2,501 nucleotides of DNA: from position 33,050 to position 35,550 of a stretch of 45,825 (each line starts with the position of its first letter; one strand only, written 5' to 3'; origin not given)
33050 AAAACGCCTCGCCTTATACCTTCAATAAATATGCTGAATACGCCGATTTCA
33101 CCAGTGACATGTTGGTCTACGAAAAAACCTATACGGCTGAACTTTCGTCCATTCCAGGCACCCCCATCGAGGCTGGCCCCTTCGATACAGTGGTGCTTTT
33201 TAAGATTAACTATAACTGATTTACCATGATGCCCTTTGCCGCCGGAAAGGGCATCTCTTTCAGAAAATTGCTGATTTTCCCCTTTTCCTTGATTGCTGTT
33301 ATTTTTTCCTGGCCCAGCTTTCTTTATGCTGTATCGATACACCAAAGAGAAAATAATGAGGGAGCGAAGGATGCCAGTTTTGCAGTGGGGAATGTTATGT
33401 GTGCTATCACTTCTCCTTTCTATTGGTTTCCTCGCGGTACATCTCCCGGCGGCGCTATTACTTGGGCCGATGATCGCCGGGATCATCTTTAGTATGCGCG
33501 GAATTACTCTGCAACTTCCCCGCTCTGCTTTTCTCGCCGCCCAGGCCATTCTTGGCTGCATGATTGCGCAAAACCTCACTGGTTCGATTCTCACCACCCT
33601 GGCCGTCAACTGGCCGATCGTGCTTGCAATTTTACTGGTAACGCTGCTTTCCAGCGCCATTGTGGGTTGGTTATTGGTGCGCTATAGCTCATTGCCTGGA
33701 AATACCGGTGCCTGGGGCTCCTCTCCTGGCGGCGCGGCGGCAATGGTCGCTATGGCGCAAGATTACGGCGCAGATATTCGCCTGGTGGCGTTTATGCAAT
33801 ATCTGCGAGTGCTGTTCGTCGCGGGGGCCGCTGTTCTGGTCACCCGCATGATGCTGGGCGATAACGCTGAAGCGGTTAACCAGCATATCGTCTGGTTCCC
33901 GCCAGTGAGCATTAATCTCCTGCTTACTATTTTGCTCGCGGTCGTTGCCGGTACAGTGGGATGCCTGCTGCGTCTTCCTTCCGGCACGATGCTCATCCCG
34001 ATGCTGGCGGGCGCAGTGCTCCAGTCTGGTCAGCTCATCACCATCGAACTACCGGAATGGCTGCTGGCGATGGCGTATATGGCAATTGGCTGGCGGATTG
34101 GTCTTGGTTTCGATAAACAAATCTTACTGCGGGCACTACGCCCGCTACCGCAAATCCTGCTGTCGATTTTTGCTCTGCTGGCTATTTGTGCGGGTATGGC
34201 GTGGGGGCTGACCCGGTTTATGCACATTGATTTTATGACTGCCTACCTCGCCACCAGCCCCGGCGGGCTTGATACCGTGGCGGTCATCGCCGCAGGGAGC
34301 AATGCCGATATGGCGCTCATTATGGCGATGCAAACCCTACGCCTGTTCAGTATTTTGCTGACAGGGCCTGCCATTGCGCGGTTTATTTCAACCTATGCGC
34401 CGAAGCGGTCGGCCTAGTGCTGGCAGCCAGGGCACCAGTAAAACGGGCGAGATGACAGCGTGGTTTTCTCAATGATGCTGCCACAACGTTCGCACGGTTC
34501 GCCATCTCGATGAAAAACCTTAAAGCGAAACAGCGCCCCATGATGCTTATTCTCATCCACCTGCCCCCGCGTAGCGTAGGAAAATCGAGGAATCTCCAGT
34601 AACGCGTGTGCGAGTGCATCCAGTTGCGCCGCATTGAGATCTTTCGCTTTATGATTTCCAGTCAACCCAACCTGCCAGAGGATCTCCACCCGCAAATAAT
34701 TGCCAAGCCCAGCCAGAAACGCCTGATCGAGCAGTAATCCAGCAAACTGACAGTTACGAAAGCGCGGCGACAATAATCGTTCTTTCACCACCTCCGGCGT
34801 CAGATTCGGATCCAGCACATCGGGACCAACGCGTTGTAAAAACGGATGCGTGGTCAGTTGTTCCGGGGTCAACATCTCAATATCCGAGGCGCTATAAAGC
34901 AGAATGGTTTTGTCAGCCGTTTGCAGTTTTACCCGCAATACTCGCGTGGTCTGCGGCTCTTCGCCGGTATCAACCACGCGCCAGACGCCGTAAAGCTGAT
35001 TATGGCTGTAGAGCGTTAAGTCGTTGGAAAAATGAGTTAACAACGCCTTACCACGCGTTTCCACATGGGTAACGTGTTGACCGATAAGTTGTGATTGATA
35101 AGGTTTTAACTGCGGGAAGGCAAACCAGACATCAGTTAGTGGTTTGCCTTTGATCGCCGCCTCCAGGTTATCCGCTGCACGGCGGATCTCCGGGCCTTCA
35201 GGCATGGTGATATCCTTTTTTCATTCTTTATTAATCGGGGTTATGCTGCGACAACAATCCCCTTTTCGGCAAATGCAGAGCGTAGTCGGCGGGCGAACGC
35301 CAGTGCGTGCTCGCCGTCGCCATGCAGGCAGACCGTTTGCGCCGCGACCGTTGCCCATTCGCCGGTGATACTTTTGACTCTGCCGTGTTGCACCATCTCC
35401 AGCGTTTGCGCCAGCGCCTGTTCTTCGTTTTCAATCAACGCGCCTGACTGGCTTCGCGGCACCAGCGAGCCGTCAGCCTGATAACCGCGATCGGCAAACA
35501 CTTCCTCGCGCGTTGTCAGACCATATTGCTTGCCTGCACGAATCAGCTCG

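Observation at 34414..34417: Convergent abrB and nei coding sequences overlap by 4 bp at their 3' ends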

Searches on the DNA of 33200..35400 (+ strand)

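Call 3: search_dna_similar(query=window:33200-35300:+, collection=ecoli_genomes, mode=near, max_rows=12, rows=spread)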
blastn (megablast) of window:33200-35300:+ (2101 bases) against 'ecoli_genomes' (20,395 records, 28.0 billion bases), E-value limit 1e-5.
Records with a match: 5425; places in all: 5431; records where one place covers at least 80% of the query: 5422.
Genomes with a match: 5425 of 5426; with a place that covers at least 80% of the query: 5422. Places per genome that has any: lowest 1, median 1, highest 3. On chromosomes: 5430 places; on plasmids: 1.
Best place of each record, by identity: >=99% 1274; 95-99% 3358; 90-95% 793.
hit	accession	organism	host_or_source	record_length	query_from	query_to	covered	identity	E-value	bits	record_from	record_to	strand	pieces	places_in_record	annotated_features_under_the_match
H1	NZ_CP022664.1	Escherichia coli strain FORC 064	cucumber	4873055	1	2101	100%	100.0%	0e+0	3880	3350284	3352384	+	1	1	abrB: AbrB family transcriptional regulator | nei: endonuclease VIII | pxpA: 5-oxoprolinase subunit PxpA | ybgO: fimbrial protein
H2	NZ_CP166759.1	Escherichia coli strain CRE389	Homo sapiens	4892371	1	2101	100%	100.0%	0e+0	3875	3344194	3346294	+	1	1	abrB: AbrB family transcriptional regulator | nei: endonuclease VIII | pxpA: 5-oxoprolinase subunit PxpA | ybgO: fimbrial protein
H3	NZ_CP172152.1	Escherichia coli strain GF31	chicken meat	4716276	1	2101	100%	99.5%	0e+0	3819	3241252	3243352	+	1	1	abrB: AbrB family transcriptional regulator | nei: endonuclease VIII | pxpA: 5-oxoprolinase subunit PxpA | ybgO: fimbrial protein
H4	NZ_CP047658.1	Escherichia coli strain LD39-1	feces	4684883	1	2101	100%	97.9%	0e+0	3637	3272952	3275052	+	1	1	abrB: AbrB family transcriptional regulator | nei: endonuclease VIII | pxpA: 5-oxoprolinase subunit PxpA | ybgO: fimbrial protein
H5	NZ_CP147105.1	Escherichia coli strain KKa014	river water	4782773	1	2101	100%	97.6%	0e+0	3603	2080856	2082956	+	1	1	abrB: AbrB family transcriptional regulator | nei: endonuclease VIII | pxpA: 5-oxoprolinase subunit PxpA | ybgO: fimbrial protein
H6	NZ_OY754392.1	Escherichia coli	-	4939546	1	2101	100%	97.6%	0e+0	3598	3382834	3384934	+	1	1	abrB: AbrB family transcriptional regulator | nei: endonuclease VIII | pxpA: 5-oxoprolinase subunit PxpA | ybgO: fimbrial protein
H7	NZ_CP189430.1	Escherichia coli strain AR144.2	dog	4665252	1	2101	100%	97.3%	0e+0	3565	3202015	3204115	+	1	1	abrB: AbrB family transcriptional regulator | nei: endonuclease VIII | pxpA: 5-oxoprolinase subunit PxpA | ybgO: fimbrial protein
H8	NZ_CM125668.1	Escherichia coli strain 2020S05-013-18-1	not applicable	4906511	1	2101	100%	96.7%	0e+0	3478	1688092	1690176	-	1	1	abrB: AbrB family transcriptional regulator | nei: endonuclease VIII | pxpA: 5-oxoprolinase subunit PxpA | ybgO: fimbrial protein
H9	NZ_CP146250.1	Escherichia coli strain L26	chicken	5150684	3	2101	100%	95.4%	0e+0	3341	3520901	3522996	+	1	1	abrB: AbrB family transcriptional regulator | nei: endonuclease VIII | pxpA: 5-oxoprolinase subunit PxpA | ybgO: fimbrial protein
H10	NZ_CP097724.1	Escherichia coli strain MS1494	Chicken airsac (Gallus gallus)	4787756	1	2101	100%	95.1%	0e+0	3310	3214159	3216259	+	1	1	abrB: AbrB family transcriptional regulator | nei: endonuclease VIII | pxpA: 5-oxoprolinase subunit PxpA | type 1 fimbrial protein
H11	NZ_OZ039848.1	Escherichia coli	-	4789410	83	2101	96%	94.8%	0e+0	3142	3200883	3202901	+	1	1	abrB: AbrB family transcriptional regulator | nei: endonuclease VIII | pxpA: 5-oxoprolinase subunit PxpA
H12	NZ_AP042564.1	Escherichia coli strain OkiPb01694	bovine feces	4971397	1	1118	53%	97.9%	0e+0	1932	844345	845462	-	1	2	AbrB family transcriptional regulator | ybgO: fimbrial protein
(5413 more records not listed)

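Call 6: get_annotated_region(hit=H1, flank=1500)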
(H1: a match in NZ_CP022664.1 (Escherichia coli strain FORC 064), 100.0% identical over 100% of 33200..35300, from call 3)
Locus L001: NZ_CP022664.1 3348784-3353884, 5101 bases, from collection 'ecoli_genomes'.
description: Escherichia coli strain FORC 064 chromosome, complete genome
organism: Escherichia coli strain FORC 064 (NCBI taxid 562)
replicon: chromosome; assembly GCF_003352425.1
host: -; source: cucumber; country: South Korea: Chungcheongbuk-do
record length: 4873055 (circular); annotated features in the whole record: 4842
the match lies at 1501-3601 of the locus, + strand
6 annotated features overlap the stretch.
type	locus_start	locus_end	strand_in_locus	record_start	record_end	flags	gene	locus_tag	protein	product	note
CDS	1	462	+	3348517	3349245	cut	ybgP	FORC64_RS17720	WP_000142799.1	fimbrial biogenesis chaperone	-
CDS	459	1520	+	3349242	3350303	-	ybgO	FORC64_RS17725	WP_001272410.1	fimbrial protein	-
CDS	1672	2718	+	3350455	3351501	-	abrB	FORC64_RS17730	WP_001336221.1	AbrB family transcriptional regulator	-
CDS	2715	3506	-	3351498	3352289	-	nei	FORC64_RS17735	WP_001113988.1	endonuclease VIII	-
CDS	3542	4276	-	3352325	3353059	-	pxpA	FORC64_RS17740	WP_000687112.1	5-oxoprolinase subunit PxpA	-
CDS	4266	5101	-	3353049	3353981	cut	pxpC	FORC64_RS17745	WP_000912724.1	5-oxoprolinase subunit PxpC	-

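Call 7: get_annotated_region(hit=H11, flank=500)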
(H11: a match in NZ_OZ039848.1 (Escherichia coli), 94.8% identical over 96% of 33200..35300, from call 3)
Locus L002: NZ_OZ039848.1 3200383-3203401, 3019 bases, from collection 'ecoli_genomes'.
description: Escherichia coli isolate 30345_1#247 chromosome 1, complete sequence
organism: Escherichia coli (NCBI taxid 562)
replicon: chromosome; assembly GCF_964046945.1
host: -; source: -; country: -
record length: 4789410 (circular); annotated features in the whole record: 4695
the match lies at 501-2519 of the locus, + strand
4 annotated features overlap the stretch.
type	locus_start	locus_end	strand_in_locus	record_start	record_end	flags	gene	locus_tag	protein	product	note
CDS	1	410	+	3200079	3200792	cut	-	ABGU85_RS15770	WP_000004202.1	FadR/GntR family transcriptional regulator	-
CDS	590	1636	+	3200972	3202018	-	abrB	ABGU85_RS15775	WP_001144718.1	AbrB family transcriptional regulator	-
CDS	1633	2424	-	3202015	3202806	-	nei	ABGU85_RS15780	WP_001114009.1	endonuclease VIII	-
CDS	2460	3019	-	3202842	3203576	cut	pxpA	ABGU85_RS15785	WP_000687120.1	5-oxoprolinase subunit PxpA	-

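Call 8: get_annotated_region(hit=H10, flank=500)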
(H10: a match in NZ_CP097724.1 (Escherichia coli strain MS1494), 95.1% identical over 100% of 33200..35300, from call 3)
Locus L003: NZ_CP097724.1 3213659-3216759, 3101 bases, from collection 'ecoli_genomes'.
description: Escherichia coli strain MS1494 chromosome, complete genome
organism: Escherichia coli strain MS1494 (NCBI taxid 562)
replicon: chromosome; assembly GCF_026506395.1
host: -; source: Chicken airsac (Gallus gallus); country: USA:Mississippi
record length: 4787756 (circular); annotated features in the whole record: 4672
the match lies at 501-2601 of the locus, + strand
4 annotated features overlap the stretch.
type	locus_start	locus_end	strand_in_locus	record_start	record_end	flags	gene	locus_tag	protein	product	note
CDS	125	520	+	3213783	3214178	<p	-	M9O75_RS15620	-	type 1 fimbrial protein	internal stop; incomplete; partial in the middle of a contig; missing N-terminus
CDS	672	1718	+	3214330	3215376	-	abrB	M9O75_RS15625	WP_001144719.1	AbrB family transcriptional regulator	-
CDS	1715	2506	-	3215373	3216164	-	nei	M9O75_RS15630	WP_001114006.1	endonuclease VIII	-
CDS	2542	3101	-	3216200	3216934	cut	pxpA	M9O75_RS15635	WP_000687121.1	5-oxoprolinase subunit PxpA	-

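Call 48: search_rna_families(source=window, start=33200, end=35400, threshold=evalue, max_evalue=1)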
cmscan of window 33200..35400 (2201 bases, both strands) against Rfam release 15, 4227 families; matches with E-value up to 1: 0.
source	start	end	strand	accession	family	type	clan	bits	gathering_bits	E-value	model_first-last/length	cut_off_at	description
